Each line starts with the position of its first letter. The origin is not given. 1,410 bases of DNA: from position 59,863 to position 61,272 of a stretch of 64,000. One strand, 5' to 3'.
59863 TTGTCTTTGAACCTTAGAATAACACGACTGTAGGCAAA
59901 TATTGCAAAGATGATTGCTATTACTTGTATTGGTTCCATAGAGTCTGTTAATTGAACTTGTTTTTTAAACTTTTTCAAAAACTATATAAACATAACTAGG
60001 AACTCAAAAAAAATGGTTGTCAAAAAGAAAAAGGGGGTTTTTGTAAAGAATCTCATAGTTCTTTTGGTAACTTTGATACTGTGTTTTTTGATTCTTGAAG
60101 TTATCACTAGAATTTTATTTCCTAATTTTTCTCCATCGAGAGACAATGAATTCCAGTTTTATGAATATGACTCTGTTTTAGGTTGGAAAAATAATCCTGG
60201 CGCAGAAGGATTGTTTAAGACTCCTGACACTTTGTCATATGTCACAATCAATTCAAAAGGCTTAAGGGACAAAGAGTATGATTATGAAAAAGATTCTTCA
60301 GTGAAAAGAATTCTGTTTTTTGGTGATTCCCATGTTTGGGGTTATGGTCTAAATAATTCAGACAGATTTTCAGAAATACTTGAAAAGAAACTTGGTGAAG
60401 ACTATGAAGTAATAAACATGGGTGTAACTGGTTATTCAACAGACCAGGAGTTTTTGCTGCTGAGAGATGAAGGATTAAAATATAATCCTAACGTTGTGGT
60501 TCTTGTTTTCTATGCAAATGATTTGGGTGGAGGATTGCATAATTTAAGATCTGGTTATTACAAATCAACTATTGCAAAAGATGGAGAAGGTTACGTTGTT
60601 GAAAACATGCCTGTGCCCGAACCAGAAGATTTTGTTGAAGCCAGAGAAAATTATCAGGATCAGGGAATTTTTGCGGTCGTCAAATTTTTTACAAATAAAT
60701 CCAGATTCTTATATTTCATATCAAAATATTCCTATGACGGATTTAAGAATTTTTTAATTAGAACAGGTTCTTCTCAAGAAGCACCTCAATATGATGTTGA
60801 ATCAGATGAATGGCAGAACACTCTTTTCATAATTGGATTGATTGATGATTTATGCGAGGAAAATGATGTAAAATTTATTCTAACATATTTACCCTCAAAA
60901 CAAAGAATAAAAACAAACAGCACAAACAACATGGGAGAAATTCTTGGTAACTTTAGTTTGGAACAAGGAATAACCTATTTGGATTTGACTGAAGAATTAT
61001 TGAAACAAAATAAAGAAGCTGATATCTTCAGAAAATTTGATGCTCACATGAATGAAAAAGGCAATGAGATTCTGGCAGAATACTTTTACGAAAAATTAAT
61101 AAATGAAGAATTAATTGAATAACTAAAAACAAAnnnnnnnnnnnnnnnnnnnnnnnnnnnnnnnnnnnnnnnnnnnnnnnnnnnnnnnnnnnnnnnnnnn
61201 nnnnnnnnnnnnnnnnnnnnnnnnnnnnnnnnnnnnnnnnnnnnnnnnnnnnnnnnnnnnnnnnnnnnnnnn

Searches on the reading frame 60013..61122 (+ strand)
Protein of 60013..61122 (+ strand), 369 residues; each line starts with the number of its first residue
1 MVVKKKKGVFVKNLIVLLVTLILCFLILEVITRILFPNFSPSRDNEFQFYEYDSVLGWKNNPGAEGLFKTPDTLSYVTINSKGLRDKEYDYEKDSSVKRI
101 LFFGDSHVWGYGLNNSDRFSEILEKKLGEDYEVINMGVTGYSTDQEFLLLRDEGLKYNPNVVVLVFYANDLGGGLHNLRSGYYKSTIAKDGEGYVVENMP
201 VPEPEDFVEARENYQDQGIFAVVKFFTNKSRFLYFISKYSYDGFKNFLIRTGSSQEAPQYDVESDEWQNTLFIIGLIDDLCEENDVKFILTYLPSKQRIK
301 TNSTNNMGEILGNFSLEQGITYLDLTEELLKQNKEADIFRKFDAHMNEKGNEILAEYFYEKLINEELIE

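Call 38: search_protein_families(library=pfam, proteins=[window:60013-61122:+], max_evalue=0.0001)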
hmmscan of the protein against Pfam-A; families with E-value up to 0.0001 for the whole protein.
window:60013-61122:+ (369 aa): 2 families
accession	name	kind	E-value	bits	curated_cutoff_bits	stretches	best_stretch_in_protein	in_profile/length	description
PF13472.12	Lipase_GDSL_2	-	1.6e-11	45.5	32.9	1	102-179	1-83/178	GDSL-like Lipase/Acylhydrolase family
PF00657.28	Lipase_GDSL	-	2.4e-07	31.6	23.6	1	100-174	1-92/208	GDSL-like Lipase/Acylhydrolase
